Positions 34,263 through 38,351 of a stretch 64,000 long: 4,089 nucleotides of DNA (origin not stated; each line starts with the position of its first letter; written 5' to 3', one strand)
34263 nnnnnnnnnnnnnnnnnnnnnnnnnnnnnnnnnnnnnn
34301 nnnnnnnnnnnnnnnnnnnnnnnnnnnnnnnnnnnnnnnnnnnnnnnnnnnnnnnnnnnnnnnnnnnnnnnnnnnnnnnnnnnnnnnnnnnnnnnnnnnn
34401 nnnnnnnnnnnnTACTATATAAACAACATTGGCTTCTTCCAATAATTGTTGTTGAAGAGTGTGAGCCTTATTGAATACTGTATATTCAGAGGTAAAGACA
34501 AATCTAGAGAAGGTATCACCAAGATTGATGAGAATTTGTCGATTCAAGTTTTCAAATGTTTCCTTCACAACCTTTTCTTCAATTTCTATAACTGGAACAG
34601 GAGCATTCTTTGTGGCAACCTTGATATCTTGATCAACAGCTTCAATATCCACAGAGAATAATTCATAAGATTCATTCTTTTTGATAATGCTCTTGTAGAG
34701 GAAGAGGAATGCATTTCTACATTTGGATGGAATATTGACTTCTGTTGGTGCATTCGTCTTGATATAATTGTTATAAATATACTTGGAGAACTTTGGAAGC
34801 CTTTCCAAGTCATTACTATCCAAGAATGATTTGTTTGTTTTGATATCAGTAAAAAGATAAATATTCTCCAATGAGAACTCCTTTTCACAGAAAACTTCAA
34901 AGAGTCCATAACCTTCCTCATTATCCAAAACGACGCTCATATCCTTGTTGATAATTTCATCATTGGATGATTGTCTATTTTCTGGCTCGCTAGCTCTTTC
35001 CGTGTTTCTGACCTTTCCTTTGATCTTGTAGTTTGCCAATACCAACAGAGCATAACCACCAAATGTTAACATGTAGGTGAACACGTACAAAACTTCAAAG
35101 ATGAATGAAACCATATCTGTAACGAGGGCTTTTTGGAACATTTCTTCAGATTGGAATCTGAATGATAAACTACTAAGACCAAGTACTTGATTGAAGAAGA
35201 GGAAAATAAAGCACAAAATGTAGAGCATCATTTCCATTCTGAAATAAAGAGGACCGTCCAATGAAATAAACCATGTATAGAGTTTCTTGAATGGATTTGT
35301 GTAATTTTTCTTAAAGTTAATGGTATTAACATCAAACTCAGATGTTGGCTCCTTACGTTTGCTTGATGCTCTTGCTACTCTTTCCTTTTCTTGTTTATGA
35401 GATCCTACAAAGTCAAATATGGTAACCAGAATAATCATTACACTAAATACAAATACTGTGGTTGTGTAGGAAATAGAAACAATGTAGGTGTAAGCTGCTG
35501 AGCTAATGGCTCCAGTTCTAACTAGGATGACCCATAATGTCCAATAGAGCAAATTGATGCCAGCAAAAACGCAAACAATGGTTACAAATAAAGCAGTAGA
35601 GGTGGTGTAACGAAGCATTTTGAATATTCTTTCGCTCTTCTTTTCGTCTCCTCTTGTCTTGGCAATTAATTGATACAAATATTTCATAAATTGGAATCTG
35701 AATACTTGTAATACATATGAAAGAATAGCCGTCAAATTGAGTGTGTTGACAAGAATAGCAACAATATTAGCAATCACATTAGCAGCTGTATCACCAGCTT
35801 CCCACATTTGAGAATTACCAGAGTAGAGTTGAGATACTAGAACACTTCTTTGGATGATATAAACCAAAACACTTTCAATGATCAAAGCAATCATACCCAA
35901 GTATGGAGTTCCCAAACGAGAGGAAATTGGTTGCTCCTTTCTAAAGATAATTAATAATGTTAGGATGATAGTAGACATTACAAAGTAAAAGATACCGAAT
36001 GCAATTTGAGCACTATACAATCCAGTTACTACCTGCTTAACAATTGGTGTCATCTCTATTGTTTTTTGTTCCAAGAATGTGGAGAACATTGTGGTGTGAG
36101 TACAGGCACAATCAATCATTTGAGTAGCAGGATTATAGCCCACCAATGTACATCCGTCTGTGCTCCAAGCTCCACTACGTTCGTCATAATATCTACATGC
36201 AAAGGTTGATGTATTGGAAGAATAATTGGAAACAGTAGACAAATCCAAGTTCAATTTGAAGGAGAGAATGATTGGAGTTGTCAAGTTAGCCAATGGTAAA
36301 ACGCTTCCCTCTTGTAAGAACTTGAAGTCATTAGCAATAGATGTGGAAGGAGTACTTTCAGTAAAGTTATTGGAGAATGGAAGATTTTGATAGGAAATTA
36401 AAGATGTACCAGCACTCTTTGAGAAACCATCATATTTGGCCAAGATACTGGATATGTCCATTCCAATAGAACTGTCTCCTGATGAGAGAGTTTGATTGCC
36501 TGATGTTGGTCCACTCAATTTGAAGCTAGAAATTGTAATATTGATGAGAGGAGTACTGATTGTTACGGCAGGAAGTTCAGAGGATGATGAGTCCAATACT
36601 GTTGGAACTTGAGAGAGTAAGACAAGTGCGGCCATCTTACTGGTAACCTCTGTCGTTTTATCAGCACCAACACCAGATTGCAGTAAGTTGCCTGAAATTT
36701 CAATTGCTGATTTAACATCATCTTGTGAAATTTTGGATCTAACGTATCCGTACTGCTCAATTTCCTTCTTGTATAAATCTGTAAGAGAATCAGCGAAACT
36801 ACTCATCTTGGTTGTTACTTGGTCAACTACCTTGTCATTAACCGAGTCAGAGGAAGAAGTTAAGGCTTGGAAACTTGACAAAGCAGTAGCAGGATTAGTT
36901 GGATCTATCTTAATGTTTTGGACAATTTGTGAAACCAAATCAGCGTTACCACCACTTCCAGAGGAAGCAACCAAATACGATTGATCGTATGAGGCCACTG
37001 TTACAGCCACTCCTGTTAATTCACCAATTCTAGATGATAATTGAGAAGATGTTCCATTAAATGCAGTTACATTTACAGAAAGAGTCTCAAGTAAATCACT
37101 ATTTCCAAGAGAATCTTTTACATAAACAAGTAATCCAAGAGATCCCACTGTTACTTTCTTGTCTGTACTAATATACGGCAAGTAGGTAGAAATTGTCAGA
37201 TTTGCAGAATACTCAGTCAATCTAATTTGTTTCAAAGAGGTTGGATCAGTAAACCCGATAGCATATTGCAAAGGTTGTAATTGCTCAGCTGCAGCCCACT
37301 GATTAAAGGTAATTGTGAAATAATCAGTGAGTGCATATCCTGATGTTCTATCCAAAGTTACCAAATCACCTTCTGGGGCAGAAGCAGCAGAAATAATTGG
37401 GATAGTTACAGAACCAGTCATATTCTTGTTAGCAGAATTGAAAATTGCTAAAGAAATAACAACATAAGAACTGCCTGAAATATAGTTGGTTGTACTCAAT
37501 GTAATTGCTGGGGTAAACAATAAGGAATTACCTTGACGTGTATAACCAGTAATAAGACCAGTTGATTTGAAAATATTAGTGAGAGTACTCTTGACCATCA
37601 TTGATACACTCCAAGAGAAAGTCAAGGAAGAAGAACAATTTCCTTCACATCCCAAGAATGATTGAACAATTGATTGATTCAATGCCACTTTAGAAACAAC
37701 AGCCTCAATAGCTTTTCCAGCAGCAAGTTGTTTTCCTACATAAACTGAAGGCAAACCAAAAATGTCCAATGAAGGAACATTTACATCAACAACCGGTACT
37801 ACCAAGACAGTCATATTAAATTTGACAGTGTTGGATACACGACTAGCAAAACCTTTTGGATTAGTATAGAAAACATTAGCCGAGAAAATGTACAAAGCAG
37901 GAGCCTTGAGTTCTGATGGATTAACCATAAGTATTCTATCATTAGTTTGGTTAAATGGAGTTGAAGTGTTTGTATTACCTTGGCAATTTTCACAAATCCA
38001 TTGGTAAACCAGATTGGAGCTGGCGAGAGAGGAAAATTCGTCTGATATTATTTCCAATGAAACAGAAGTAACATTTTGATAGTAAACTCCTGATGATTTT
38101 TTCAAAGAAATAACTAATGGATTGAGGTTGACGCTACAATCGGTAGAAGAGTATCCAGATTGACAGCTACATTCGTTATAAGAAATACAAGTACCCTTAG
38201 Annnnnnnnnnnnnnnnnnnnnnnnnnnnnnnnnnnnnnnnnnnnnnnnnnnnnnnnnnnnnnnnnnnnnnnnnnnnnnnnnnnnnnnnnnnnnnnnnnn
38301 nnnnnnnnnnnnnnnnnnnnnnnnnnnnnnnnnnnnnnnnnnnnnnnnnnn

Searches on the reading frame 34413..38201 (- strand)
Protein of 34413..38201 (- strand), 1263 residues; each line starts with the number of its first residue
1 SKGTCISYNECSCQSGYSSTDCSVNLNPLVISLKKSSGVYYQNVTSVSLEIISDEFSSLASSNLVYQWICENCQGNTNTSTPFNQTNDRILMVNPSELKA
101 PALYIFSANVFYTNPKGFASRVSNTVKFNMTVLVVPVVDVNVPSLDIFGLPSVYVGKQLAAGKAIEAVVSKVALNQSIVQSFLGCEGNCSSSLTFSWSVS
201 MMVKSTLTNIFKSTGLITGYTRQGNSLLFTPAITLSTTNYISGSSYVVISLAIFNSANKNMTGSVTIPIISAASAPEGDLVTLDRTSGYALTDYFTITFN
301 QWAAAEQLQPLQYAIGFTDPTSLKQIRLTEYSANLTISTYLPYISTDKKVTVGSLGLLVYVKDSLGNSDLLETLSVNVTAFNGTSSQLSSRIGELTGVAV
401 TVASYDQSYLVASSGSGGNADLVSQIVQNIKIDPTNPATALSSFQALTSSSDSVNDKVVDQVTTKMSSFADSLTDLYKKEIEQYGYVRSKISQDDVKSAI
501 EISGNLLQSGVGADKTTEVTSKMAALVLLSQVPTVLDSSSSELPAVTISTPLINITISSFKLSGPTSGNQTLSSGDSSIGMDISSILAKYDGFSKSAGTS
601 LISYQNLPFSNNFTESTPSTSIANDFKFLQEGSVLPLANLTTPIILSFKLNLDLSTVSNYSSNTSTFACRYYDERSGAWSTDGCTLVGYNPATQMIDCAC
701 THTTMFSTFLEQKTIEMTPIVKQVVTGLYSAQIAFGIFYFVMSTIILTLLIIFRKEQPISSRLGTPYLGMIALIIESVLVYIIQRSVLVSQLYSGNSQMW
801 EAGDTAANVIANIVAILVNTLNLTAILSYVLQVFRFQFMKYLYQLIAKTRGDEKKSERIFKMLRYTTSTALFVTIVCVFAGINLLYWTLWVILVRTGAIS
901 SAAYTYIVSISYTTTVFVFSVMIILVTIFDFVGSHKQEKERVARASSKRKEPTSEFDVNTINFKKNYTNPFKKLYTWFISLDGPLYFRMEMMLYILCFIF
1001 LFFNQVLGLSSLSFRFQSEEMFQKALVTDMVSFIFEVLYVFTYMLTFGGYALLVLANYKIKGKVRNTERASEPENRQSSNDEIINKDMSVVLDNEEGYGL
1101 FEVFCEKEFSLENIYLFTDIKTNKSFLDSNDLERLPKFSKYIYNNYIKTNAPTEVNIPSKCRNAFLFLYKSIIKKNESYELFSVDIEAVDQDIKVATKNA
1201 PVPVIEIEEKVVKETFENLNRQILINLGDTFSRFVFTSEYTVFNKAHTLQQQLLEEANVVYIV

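Call 11: find_homologous_proteins(query=window:34413-38201:-)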
Query window:34413-38201:- (1263 aa): 3 proteins with E <= 0.001 among 8000 candidates.
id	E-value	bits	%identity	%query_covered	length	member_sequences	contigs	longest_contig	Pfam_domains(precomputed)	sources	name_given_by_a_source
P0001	0.0e+0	2738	100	100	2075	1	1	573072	PF00615.25,PF07974.20,PF25024.1,PF23301.2,PF21795.4,PF23106.2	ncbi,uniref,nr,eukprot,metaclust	ncbi:predicted protein [Naegleria gruberi]|uniref:Predicted protein n=1 Tax=Naegleria gruberi TaxID=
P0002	5.0e-294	997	42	100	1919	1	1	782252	PF00615.25,PF07974.20,PF25024.1,PF00008.34,PF23301.2,PF21795.4,PF23106.2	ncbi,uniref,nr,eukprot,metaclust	ncbi:hypothetical protein NAEGRDRAFT_79129 [Naegleria gruberi]|uniref:GPS domain-containing protein 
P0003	5.7e-180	619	45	58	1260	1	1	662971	PF07974.20,PF25024.1,PF23301.2,PF02010.22,PF23106.2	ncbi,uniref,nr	ncbi:hypothetical protein C9374_004465 [Naegleria lovaniensis]|uniref:Uncharacterized protein n=1 Ta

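Call 13: find_encoding_contigs(protein=P0001, flank=3000, max_places=5)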
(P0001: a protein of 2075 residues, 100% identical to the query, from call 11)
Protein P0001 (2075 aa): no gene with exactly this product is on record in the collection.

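Call 38: search_protein_representatives(protein=window:34413-38012:-)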
Query: 1200 residues. Proteins with E-value up to 0.001 (for the whole library): 240; up to 1e-10: 106; up to 1e-30: 79. The best 150 are listed.
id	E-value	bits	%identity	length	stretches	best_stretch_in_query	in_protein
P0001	0.0e+00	2601.7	100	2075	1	1-1200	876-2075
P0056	0.0e+00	1560.3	63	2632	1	2-1199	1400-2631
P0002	5.2e-283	958.3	46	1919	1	3-1198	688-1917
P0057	8.4e-273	924.5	44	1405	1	2-1198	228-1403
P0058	3.0e-264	896.2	44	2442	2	76-1151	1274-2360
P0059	5.8e-242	822.4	41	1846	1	2-1196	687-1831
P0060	2.3e-199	681.3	37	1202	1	28-1192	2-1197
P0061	6.6e-194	663.3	37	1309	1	2-1192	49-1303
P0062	1.6e-183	628.9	40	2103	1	82-1190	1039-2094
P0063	3.7e-171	588.0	36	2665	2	2-1125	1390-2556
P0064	3.2e-170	584.9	38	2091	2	41-1122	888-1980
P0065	2.9e-168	578.4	37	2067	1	70-1196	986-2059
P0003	2.6e-167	575.2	47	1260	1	3-679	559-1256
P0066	1.8e-158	546.0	37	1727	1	108-1196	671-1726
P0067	3.1e-156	538.5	37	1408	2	2-1111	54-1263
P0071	2.5e-143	495.8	36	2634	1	7-1196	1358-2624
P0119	2.3e-35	138.3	25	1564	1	285-1185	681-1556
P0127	3.2e-31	124.6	31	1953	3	555-783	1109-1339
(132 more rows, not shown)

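Call 40: list_cluster_members(proteins=[P0056, P0057, P0059, P0058])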
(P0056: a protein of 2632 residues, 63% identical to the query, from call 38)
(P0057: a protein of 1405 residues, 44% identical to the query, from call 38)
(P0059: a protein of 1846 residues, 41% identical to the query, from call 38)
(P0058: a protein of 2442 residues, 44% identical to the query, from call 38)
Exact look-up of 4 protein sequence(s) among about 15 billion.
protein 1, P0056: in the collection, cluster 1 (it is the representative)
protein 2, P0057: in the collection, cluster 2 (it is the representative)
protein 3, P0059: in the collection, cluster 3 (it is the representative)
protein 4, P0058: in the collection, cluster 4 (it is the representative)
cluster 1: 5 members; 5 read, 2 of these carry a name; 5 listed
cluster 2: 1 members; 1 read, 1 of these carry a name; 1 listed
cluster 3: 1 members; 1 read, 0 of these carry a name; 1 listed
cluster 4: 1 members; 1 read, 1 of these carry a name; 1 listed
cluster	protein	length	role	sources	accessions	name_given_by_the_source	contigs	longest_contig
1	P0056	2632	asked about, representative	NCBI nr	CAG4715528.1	unnamed protein product [Naegleria fowleri]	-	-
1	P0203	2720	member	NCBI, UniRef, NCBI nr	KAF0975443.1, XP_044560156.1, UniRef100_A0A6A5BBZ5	hypothetical protein FDP41_005437 [Naegleria fowleri] | Uncharacterized protein n=1 Tax=Naegleria fowleri TaxID=5763 RepID=A0A6A5BBZ5_NAEFO | uncharacterized protein FDP41_005437 [Naegleria fowleri]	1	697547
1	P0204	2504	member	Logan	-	-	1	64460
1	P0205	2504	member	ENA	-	-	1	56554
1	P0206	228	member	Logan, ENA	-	-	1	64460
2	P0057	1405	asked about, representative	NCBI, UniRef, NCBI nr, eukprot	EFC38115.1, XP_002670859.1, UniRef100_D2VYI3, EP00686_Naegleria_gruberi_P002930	predicted protein [Naegleria gruberi] | Predicted protein n=1 Tax=Naegleria gruberi TaxID=5762 RepID=D2VYI3_NAEGR | uncharacterized protein NAEGRDRAFT_74131 [Naegleria gruberi]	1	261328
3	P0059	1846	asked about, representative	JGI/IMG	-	-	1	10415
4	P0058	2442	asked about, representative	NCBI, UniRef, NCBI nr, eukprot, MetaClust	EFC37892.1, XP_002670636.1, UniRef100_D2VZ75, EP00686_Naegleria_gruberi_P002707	predicted protein [Naegleria gruberi] | Predicted protein n=1 Tax=Naegleria gruberi TaxID=5762 RepID=D2VZ75_NAEGR | uncharacterized protein NAEGRDRAFT_74387 [Naegleria gruberi]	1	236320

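Call 50: list_cluster_members(proteins=[P0063, P0071, P0119, P0127, P0064, P0062, P0065])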
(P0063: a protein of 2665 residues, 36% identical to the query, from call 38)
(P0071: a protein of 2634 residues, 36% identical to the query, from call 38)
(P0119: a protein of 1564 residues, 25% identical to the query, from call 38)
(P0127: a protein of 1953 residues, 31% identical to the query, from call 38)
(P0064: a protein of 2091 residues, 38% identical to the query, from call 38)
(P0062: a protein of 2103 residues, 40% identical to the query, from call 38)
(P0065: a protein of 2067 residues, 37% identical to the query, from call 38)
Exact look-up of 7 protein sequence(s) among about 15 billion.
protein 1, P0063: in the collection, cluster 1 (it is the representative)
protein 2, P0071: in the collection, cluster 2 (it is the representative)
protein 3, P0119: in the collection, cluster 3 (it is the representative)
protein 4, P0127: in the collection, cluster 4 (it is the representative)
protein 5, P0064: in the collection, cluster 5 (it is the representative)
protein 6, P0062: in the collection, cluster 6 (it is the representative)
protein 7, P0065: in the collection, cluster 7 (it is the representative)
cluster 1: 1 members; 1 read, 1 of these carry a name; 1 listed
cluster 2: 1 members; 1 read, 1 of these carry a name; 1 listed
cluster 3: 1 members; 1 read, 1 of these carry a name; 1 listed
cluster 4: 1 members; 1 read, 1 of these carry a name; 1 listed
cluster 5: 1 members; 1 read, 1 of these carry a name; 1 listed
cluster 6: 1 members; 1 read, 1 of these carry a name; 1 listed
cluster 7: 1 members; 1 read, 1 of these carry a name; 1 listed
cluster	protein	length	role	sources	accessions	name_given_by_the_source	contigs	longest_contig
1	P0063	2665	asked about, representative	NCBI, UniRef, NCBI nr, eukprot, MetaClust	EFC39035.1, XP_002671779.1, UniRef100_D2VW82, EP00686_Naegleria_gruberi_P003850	predicted protein [Naegleria gruberi] | Predicted protein n=1 Tax=Naegleria gruberi TaxID=5762 RepID=D2VW82_NAEGR | uncharacterized protein NAEGRDRAFT_73289 [Naegleria gruberi]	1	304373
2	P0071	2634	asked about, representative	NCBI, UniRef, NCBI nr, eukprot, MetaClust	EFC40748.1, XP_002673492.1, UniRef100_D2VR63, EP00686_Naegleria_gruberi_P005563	predicted protein [Naegleria gruberi] | Predicted protein n=1 Tax=Naegleria gruberi TaxID=5762 RepID=D2VR63_NAEGR | uncharacterized protein NAEGRDRAFT_71475 [Naegleria gruberi]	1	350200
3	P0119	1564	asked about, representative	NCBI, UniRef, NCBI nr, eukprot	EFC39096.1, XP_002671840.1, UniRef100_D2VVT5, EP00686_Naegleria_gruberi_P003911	predicted protein [Naegleria gruberi] | Predicted protein n=1 Tax=Naegleria gruberi TaxID=5762 RepID=D2VVT5_NAEGR | uncharacterized protein NAEGRDRAFT_73134 [Naegleria gruberi]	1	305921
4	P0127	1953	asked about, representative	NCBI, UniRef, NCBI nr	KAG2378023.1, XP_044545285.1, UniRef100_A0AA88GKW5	hypothetical protein C9374_008645 [Naegleria lovaniensis] | EGF-like domain-containing protein n=1 Tax=Naegleria lovaniensis TaxID=51637 ... | uncharacterized protein C9374_008645 [Naegleria lovaniensis]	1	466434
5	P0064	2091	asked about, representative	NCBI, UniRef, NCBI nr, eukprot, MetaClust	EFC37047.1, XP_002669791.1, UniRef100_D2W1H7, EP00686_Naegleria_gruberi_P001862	predicted protein [Naegleria gruberi] | Predicted protein n=1 Tax=Naegleria gruberi TaxID=5762 RepID=D2W1H7_NAEGR | uncharacterized protein NAEGRDRAFT_59845 [Naegleria gruberi]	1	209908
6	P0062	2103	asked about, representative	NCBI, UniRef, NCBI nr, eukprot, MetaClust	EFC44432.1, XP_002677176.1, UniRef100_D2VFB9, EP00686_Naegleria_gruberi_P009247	predicted protein [Naegleria gruberi] | Predicted protein n=1 Tax=Naegleria gruberi TaxID=5762 RepID=D2VFB9_NAEGR | uncharacterized protein NAEGRDRAFT_67572 [Naegleria gruberi]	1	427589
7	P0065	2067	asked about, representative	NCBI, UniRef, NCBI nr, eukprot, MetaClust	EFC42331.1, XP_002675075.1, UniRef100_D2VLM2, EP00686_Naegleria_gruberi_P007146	predicted protein [Naegleria gruberi] | Predicted protein n=1 Tax=Naegleria gruberi TaxID=5762 RepID=D2VLM2_NAEGR | uncharacterized protein NAEGRDRAFT_80461 [Naegleria gruberi]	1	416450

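Call 51: list_cluster_members(proteins=[P0001, P0002, P0003, P0004])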
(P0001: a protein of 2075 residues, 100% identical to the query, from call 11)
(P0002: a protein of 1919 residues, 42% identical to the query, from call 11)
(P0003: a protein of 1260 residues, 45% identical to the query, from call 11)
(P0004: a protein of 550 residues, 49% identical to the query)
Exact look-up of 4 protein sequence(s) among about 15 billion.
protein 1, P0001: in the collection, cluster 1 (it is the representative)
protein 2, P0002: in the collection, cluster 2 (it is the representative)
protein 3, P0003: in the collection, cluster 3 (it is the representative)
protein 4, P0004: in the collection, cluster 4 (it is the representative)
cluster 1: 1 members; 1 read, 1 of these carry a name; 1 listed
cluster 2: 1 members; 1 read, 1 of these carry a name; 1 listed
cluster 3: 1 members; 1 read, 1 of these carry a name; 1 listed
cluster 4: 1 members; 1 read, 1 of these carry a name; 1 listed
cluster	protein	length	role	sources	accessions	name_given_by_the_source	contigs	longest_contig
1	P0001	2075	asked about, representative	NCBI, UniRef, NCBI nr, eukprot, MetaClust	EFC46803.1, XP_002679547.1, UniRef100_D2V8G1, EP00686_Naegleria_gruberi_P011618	predicted protein [Naegleria gruberi] | Predicted protein n=1 Tax=Naegleria gruberi TaxID=5762 RepID=D2V8G1_NAEGR | uncharacterized protein NAEGRDRAFT_57455 [Naegleria gruberi]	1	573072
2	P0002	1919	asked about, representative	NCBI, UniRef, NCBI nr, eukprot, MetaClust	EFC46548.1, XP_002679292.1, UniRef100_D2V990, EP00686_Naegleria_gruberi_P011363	hypothetical protein NAEGRDRAFT_79129 [Naegleria gruberi] | GPS domain-containing protein n=1 Tax=Naegleria gruberi TaxID=5762 RepID=D2V990_NAEGR | uncharacterized protein NAEGRDRAFT_79129 [Naegleria gruberi]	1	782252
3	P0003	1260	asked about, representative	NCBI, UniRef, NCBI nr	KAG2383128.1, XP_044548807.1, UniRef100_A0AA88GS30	hypothetical protein C9374_004465 [Naegleria lovaniensis] | Uncharacterized protein n=1 Tax=Naegleria lovaniensis TaxID=51637 RepID=A0AA88GS30_NAELO | uncharacterized protein C9374_004465 [Naegleria lovaniensis]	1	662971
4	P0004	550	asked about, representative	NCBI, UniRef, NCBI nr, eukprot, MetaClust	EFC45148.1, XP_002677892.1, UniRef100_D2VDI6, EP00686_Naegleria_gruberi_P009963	predicted protein [Naegleria gruberi] | Predicted protein n=1 Tax=Naegleria gruberi TaxID=5762 RepID=D2VDI6_NAEGR | uncharacterized protein NAEGRDRAFT_48621 [Naegleria gruberi]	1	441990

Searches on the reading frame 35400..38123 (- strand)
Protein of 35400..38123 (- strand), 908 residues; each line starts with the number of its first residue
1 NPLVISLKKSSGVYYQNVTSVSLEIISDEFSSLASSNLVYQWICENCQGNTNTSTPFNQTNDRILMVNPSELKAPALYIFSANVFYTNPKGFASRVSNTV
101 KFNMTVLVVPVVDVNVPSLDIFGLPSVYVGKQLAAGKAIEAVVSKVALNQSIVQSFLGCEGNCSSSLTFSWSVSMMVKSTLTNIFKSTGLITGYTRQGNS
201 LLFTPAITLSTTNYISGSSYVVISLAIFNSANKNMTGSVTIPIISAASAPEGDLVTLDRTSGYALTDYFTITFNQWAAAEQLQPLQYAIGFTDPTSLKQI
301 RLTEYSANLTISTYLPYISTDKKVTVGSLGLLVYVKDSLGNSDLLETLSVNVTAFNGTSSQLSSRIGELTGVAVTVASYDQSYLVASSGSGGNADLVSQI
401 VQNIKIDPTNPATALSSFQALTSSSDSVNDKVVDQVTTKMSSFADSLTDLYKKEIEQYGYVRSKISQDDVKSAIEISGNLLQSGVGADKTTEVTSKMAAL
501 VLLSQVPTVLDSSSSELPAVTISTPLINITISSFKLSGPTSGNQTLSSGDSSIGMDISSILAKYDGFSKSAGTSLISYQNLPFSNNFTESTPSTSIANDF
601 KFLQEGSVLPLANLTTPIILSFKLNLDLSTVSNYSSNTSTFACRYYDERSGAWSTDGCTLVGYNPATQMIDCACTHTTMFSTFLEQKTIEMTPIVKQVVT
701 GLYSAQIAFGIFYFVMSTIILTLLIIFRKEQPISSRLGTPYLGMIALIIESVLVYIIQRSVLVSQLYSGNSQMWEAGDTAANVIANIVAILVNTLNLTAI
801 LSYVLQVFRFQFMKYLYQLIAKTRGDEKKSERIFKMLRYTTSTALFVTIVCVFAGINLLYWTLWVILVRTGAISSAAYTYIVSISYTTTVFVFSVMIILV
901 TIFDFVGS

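Call 45: search_protein_families(library=pfam, proteins=[window:35400-38123:-], max_evalue=10)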
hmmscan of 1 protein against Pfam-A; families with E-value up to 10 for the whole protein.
window:35400-38123:- (908 aa): 3 families
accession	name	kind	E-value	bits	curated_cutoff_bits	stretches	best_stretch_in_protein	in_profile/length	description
PF01825.27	GPS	-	6.4e-07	30.2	22.5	1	642-681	2-43/45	GPCR proteolysis site, GPS, motif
PF14594.13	Sipho_Gp37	-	0.091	12.1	26.2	1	396-546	123-241/370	Siphovirus ReqiPepy6 Gp37-like protein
PF00487.30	FA_desaturase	-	0.33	11.1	29.7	1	805-880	105-181/253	Fatty acid desaturase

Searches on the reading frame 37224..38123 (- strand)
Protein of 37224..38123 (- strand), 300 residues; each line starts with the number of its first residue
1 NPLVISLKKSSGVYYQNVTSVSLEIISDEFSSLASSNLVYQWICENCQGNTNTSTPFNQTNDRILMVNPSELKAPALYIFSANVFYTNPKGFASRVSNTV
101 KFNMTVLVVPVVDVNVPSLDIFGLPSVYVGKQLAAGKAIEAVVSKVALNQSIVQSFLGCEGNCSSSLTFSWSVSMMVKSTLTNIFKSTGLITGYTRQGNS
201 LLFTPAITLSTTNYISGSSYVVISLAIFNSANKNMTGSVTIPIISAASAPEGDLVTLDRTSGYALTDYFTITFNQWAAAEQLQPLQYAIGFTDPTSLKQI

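Call 32: find_related_loci(query=window:37224-38123:-, collection=metagenome_contigs, flank=6000)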
Query window:37224-38123:- (300 aa) in metagenome_contigs; peptide patterns used: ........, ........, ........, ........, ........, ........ (x = any residue, [..] = any of these).
99 stretches matched a pattern, but none encodes a relative of the query by tblastn (E <= 1e-3).
